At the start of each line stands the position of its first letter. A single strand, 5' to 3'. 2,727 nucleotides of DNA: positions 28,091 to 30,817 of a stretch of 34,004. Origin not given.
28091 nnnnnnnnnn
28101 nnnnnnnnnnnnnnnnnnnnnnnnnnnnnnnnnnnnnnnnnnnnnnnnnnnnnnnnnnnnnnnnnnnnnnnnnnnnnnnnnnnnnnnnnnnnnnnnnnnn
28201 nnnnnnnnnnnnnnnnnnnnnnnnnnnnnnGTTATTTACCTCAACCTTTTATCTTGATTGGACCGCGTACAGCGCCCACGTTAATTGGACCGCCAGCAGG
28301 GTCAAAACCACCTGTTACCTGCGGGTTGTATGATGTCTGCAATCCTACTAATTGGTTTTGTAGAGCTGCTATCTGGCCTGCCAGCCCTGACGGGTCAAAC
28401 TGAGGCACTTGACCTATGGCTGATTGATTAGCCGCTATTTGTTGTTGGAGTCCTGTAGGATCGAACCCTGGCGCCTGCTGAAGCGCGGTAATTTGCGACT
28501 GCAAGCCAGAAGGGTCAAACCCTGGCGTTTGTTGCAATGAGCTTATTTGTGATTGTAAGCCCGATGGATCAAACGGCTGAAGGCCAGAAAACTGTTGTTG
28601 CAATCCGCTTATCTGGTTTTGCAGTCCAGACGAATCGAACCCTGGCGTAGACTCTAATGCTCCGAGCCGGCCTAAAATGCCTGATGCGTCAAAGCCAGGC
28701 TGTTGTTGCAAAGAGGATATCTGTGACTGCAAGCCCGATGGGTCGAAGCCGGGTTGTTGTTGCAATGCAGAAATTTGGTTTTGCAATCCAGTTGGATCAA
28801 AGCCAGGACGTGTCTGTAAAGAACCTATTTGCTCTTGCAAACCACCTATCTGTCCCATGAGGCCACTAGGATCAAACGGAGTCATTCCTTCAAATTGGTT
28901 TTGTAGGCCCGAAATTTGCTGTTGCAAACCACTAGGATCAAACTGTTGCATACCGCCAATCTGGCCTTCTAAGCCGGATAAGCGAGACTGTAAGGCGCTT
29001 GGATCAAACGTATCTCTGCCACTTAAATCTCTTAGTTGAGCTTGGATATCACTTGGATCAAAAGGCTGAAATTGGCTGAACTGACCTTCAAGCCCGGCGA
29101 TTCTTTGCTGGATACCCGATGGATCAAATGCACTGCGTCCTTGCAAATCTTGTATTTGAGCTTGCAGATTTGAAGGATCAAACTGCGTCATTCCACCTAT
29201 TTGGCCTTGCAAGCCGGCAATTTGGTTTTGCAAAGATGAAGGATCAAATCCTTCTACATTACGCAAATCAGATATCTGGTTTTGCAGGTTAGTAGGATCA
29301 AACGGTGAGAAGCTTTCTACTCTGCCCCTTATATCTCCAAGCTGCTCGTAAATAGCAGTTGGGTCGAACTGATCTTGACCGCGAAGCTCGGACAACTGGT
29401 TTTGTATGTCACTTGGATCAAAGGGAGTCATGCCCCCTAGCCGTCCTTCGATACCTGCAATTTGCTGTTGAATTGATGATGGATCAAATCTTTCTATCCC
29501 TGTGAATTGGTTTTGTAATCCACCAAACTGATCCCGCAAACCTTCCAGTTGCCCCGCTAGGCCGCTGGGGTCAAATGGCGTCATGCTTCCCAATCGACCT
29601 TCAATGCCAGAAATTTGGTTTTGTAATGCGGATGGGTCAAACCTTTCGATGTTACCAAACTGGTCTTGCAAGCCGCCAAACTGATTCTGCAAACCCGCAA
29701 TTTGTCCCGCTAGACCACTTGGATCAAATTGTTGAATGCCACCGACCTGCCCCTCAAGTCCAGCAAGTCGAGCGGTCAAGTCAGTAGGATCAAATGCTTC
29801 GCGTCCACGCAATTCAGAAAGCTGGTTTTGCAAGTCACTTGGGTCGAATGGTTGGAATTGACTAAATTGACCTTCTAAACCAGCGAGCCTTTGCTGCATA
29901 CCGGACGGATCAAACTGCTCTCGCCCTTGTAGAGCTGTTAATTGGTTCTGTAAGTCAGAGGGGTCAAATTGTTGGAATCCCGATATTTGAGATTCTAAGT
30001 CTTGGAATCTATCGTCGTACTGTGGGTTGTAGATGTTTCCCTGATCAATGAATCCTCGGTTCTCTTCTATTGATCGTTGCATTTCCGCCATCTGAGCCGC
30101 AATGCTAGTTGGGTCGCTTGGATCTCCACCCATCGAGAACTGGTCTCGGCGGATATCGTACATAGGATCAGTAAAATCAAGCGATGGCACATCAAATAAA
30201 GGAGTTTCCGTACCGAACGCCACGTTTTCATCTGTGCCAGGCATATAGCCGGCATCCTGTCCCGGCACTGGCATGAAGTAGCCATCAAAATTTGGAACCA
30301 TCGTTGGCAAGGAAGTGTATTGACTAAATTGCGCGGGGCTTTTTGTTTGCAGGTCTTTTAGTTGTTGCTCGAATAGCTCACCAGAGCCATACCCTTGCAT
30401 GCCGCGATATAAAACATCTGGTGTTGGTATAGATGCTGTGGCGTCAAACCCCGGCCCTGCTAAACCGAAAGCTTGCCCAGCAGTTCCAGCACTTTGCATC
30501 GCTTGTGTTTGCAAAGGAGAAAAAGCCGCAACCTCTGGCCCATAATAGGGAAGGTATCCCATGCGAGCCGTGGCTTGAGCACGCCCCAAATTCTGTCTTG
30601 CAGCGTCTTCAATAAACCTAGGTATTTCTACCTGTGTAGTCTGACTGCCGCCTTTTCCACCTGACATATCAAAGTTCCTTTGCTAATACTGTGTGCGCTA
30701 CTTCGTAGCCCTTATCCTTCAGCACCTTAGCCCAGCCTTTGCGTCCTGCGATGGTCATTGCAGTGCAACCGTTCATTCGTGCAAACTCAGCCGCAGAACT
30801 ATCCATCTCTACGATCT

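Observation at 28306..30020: An 808-aa virion-module protein is built from 26 FDP(S/T) units in an 18/22-residue alternation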

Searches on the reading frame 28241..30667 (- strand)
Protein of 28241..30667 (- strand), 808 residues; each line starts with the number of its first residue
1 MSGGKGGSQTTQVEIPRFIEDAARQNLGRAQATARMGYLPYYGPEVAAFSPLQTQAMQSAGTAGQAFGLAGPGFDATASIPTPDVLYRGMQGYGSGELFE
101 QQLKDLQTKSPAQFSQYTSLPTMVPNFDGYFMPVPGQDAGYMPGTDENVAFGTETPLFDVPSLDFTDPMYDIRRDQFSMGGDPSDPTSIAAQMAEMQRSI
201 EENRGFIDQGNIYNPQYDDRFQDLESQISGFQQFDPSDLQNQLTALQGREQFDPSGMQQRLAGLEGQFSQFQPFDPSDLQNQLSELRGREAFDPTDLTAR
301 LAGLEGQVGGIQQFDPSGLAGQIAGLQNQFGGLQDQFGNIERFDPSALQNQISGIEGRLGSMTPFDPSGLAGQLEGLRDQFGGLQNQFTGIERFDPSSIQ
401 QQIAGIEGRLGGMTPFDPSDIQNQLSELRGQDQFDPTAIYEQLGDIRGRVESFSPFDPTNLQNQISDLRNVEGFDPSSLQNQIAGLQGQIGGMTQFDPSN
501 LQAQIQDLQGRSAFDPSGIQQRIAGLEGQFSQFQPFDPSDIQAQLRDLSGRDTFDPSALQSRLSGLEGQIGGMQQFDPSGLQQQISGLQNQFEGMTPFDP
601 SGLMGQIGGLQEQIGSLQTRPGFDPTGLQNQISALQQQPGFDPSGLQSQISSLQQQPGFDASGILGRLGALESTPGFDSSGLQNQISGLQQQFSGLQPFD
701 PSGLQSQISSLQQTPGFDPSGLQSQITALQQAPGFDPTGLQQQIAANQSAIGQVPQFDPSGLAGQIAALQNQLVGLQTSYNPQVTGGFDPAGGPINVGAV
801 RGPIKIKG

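Call 5: search_protein_families(library=phrogs, proteins=[window:28241-30667:-], max_evalue=0.01)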
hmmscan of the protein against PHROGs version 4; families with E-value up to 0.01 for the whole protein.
window:28241-30667:- (808 aa): 6 families
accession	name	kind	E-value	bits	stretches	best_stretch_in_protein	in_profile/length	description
phrog_1056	-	tail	5.8e-14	52.7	2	646-782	273-412/582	fibritin neck whisker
phrog_194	-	head and packaging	0.00017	22.5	0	461-513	72-118/335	head scaffolding protein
phrog_11384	-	unknown function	0.00019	22.6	0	320-355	11-46/95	-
phrog_7102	-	unknown function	0.00034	21.9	0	511-535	66-90/128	-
phrog_5553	-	unknown function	0.00083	20.6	0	193-248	9-63/114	-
phrog_1677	-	unknown function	0.0041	17.8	0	255-324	186-250/287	-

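Call 6: search_protein_families(library=pfam, proteins=[window:28241-30667:-], max_evalue=0.01)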
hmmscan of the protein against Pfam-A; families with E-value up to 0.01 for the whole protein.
window:28241-30667:- (808 aa): 8 families
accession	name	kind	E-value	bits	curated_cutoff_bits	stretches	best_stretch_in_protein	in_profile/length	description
PF06810.17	Phage_scaffold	-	4.9e-12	46.6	35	0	188-249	15-78/170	Phage capsid assembly scaffolding protein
PF04375.19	HemX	-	2.1e-09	37.8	25.9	0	741-778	53-90/236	HemX, putative uroporphyrinogen-III C-methyltransferase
PF09429.15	Wbp11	-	3.9e-08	34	24.3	0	232-267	35-72/78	WW domain binding protein 11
PF04513.17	Baculo_PEP_C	-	1.9e-05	25.2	38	0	420-494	24-98/140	Baculovirus polyhedron envelope protein, PEP, C terminus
PF12010.13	DUF3502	-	6e-05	23.8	24.4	0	456-471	7-22/69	Domain of unknown function (DUF3502)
PF15908.10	HMMR_C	-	7e-05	23.6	28.6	0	476-518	97-138/157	Hyaluronan mediated motility receptor C-terminal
PF05356.16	Phage_Coat_B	-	0.0013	19.2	23.5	0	728-754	9-35/56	Inovirus Coat protein B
PF00038.26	Filament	-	0.0078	16.3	40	0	191-272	196-276/313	Intermediate filament protein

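Call 7: search_dna_similar(query=window:28241-30667:-, collection=phages, mode=protein, max_rows=30)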
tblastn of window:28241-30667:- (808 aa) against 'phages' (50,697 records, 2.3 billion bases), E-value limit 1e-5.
Records with a match: 2; places in all: 2; records where one place covers at least 80% of the query: 0.
Best place of each record, by identity: <60% 2.
By first word of the organism name: Vibrio 1; Octadecabacter 1.
By host as written in the record: Vibrio splendidus 1; Octadecabacter sp. strain IceBac 430 1.
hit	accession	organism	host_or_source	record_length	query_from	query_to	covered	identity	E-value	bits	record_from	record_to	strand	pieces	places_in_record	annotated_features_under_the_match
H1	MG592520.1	Vibrio phage 1.151.O._10N.222.46.B1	Vibrio splendidus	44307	217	617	50%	18.2%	2e-15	87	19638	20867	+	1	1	coil containing protein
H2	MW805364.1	Octadecabacter Antarctic DB virus 2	Octadecabacter sp. strain IceBac 430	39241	8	114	13%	42.1%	8e-18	95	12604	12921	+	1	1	hypothetical protein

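Call 9: get_annotated_region(hit=H2, flank=9000)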
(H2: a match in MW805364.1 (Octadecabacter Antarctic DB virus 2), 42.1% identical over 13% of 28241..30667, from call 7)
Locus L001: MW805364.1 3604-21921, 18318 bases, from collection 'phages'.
description: Octadecabacter Antarctic DB virus 2, complete genome.
organism: Octadecabacter Antarctic DB virus 2 (NCBI taxid 2945129)
taxonomy: Viruses; Duplodnaviria; Heunggongvirae; Uroviricota; Caudoviricetes
host: Octadecabacter sp. strain IceBac 430; source: -; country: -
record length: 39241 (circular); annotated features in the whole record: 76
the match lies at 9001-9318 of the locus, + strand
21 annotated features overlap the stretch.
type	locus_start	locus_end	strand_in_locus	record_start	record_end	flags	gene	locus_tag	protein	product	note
CDS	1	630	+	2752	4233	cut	-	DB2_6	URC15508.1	hypothetical protein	gp6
CDS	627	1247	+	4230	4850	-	-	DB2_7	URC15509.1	tail tubular protein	gp7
CDS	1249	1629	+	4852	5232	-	-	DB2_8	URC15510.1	hypothetical protein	gp8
CDS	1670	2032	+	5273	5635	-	-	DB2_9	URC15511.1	hypothetical protein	gp9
CDS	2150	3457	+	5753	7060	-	-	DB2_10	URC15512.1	tailspike protein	gp10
CDS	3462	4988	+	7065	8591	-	-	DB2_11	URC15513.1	ribonuclease E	gp11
CDS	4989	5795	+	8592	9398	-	-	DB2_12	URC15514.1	tail fiber protein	gp12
CDS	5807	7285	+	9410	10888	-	-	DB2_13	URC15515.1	hypothetical protein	gp13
CDS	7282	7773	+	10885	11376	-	-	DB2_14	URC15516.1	hypothetical protein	gp14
CDS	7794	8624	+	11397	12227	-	-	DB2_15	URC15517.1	hypothetical protein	gp15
CDS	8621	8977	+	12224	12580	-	-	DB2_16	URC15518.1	acetyltransferase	gp16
CDS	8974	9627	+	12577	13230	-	-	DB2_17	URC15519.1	hypothetical protein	gp17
CDS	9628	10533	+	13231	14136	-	-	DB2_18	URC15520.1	tail spike protein/chaperone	gp18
CDS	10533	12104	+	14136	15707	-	-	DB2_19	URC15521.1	cell wall hydrolase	gp19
CDS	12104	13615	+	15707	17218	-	-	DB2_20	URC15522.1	hypothetical protein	gp20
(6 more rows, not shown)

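Call 10: get_annotated_region(hit=H1, flank=7000)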
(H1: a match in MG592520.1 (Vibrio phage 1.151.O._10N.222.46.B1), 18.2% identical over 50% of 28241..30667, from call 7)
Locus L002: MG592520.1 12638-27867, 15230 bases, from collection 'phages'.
description: Vibrio phage 1.151.O._10N.222.46.B1, partial genome.
organism: Vibrio phage 1.151.O._10N.222.46.B1 (NCBI taxid 1881430)
taxonomy: Viruses; Duplodnaviria; Heunggongvirae; Uroviricota; Caudoviricetes
host: Vibrio splendidus; source: iron chloride precipitation of 0.2um-filtered seawater, resuspended in oxalate solution; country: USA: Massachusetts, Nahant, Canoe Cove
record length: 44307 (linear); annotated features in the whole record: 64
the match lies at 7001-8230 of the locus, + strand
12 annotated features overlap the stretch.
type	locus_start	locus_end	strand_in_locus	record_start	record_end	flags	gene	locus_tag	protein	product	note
CDS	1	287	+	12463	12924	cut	-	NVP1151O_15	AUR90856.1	hypothetical protein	NVP1151O_15; aclame_best_match:protein:proph:165373; tara_best_match:OM-RGC.v1.024307198; ...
CDS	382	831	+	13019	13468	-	-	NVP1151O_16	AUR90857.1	hypothetical protein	NVP1151O_16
CDS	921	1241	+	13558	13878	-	-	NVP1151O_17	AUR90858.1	hypothetical protein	NVP1151O_17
CDS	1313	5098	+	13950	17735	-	-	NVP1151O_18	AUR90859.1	coil containing protein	NVP1151O_18; aclame_best_match:protein:vir:96798; tara_best_match:OM-RGC.v1.000128772; cvp_best_match:CAMPEP_0000025888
CDS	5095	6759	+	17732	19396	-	-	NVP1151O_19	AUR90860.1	hypothetical protein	NVP1151O_19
CDS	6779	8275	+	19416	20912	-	-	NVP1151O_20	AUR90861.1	coil containing protein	NVP1151O_20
CDS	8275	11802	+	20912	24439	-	-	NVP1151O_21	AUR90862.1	hypothetical protein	NVP1151O_21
CDS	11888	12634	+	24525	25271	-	-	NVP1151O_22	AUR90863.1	hypothetical protein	NVP1151O_22; tara_best_match:OM-RGC.v1.007315685; cvp_best_match:CAMPEP_0000023986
CDS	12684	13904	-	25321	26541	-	-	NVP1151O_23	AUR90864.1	coil containing protein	NVP1151O_23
CDS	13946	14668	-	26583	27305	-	-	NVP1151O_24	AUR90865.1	coil containing protein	NVP1151O_24; tara_best_match:OM-RGC.v1.013404678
CDS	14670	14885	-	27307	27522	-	-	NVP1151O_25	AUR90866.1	Cro/C1-type helix-turn-helix domain protein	NVP1151O_25; InterPro:IPR001387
CDS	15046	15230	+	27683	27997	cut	-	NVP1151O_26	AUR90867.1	coil containing protein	NVP1151O_26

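Call 11: find_homologous_proteins(query=window:28241-30667:-, max_evalue=0.001)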
Query window:28241-30667:- (808 aa): 144 proteins with E <= 0.001 among 8000 candidates; the best 120 are listed.
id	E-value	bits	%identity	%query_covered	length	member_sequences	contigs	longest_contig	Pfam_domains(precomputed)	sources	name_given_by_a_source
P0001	5.3e-130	454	45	62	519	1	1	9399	PF04375.20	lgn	-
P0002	5.8e-117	410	46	47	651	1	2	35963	PF06810.18,PF04375.20,PF02096.27,PF09429.16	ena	-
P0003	2.4e-108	382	42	56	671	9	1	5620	PF06810.18,PF04375.20,PF02096.27,PF09429.16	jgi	-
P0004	4.1e-101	358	46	43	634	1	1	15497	PF06810.18,PF04375.20,PF02096.27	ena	-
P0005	5.9e-101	357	42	47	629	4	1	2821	PF06810.18,PF04375.20,PF02096.27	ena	-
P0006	4.4e-98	348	43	51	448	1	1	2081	-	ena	-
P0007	3.4e-94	335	34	55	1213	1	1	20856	PF25943.1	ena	-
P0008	5.7e-93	331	44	42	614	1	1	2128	PF06810.18,PF04375.20,PF02096.27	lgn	-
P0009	3.0e-86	309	43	50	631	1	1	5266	PF06810.18,PF04375.20,PF02096.27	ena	-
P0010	7.4e-86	308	46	44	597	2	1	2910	PF06810.18,PF04375.20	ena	-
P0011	8.6e-86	307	47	43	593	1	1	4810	PF06810.18,PF04375.20,PF02096.27,PF05120.18,PF09429.16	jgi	jgi:hypothetical protein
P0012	3.3e-82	295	46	40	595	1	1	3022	PF06810.18,PF04375.20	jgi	-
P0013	7.0e-74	268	45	43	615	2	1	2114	PF06810.18,PF04375.20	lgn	-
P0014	4.7e-71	259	34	54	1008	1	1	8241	-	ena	-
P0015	3.8e-60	223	38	60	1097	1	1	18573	PF25943.1,PF07244.21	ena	-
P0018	6.5e-53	199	36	55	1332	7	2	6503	PF06810.18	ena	-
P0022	1.1e-48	185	38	40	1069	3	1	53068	-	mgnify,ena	mgnify:CR=1 FL=1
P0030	2.1e-44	170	36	51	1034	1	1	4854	-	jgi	jgi:hypothetical protein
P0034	1.4e-43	168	42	37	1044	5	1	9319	-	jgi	-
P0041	1.1e-41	161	28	91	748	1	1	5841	-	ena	-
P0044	2.3e-40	157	37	35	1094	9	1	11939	-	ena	-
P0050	7.5e-39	152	28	46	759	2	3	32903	-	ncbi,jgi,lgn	-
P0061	4.5e-36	143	39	33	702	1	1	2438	PF04159.20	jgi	-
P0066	4.7e-32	130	38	42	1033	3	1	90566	PF06810.18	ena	-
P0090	1.5e-24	105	50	15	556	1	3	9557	-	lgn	-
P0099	1.9e-23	101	28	53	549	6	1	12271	-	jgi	-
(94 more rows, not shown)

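Call 13: search_protein_families(library=pfam, proteins=[P0007, P0015, P0018, P0022, P0030, P0066, P0061, P0034, P0044], max_evalue=0.0001)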
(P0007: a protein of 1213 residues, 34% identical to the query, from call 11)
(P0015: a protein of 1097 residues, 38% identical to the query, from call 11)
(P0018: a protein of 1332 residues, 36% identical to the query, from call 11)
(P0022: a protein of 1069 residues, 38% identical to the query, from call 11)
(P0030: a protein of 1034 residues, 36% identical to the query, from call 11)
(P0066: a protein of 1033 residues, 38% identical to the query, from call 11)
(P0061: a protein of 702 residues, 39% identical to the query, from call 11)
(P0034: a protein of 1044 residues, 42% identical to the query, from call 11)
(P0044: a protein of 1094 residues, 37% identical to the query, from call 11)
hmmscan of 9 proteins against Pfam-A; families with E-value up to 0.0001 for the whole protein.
P0007 (1213 aa): 1 family
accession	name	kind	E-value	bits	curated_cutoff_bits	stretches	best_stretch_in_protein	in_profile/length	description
PF07244.20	POTRA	-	6.5e-05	24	21.3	0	234-280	13-56/79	Surface antigen variable number repeat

P0015 (1097 aa): 1 family
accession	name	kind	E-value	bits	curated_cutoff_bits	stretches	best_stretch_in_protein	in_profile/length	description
PF07244.20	POTRA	-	4.9e-09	37.2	21.3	0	295-346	10-57/79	Surface antigen variable number repeat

P0018 (1332 aa): 1 family
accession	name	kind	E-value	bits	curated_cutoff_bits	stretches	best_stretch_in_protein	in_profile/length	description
PF06810.17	Phage_scaffold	-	5.1e-08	33.5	35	0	696-737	38-79/170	Phage capsid assembly scaffolding protein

P0022 (1069 aa): 0 families

P0030 (1034 aa): 0 families

P0066 (1033 aa): 1 family
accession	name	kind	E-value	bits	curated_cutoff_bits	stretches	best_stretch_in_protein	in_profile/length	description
PF06810.17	Phage_scaffold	-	8.8e-08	32.7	35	0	745-784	40-79/170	Phage capsid assembly scaffolding protein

P0061 (702 aa): 0 families

P0034 (1044 aa): 0 families

P0044 (1094 aa): 0 families

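Call 14: search_protein_families(library=phrogs, proteins=[P0007, P0015, P0018, P0022, P0030, P0066, P0061, P0034, P0044], max_evalue=0.0001)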
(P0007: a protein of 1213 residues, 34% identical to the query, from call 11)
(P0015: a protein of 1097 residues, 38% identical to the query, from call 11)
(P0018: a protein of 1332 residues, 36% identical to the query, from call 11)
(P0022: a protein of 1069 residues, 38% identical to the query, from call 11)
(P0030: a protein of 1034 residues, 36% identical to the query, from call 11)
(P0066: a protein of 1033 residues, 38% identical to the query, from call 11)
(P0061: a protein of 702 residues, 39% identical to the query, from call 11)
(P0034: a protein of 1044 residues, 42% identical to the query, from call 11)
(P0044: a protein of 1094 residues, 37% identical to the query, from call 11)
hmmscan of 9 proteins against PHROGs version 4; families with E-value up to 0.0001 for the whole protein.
P0007 (1213 aa): 1 family
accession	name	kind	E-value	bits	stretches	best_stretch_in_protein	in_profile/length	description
phrog_3550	-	unknown function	2.4e-05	25.6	0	278-319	3-45/79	-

P0015 (1097 aa): 0 families

P0018 (1332 aa): 0 families

P0022 (1069 aa): 0 families

P0030 (1034 aa): 0 families

P0066 (1033 aa): 0 families

P0061 (702 aa): 1 family
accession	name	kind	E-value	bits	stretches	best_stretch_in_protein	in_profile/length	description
phrog_12780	-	transcription regulation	3.2e-06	28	0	492-533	65-106/289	RNA polymerase sigma factor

P0034 (1044 aa): 0 families

P0044 (1094 aa): 0 families

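Call 20: find_encoding_contigs(protein=P0002, flank=10000, max_places=2)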
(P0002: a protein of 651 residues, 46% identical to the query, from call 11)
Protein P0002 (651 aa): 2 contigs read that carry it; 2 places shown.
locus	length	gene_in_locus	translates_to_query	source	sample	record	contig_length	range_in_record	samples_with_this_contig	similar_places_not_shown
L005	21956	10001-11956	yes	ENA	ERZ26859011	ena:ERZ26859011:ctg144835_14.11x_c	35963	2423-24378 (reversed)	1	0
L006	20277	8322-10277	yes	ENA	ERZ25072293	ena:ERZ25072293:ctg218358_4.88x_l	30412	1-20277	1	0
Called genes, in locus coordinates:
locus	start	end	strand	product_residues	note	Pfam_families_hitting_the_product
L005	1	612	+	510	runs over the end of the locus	-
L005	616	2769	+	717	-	PF23899:SU10_portal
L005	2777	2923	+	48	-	-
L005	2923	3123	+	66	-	-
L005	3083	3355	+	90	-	-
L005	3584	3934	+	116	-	-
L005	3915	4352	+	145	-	PF10614:CsgF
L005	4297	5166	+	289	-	PF03783:CsgG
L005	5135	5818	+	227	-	-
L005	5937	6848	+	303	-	PF04773:FecR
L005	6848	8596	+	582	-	PF05226:CHASE2, PF00211:Guanylate_cyc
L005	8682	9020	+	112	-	-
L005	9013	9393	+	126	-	PF11351:GTA_holin_3TM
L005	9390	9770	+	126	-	PF08291:Peptidase_M15_3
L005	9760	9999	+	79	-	-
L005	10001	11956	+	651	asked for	PF04375:HemX (faint), PF06810:Phage_scaffold (faint), PF02096:60KD_IMP (faint), PF09429:Wbp11 (faint)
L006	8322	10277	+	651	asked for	PF04375:HemX (faint), PF06810:Phage_scaffold (faint), PF02096:60KD_IMP (faint), PF09429:Wbp11 (faint)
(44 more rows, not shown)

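Call 21: find_encoding_contigs(protein=P0022, flank=10000, max_places=2)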
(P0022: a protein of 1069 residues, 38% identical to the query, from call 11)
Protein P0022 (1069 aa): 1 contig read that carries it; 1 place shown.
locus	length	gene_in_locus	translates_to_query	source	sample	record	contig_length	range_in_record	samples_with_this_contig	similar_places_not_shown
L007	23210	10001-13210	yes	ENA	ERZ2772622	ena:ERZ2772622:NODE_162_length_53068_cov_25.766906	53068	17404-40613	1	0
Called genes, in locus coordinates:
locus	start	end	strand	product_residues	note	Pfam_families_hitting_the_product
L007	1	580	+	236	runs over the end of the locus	-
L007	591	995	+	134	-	-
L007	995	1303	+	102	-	PF19846:DUF6321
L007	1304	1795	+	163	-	PF19197:DUF5872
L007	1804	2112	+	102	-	-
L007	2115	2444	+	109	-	-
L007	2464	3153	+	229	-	-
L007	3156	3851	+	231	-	PF24175:SU10_adaptor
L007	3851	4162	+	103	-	-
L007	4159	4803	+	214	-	PF24175:SU10_adaptor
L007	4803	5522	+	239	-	-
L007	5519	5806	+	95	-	-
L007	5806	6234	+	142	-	-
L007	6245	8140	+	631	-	-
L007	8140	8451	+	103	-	-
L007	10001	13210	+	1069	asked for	-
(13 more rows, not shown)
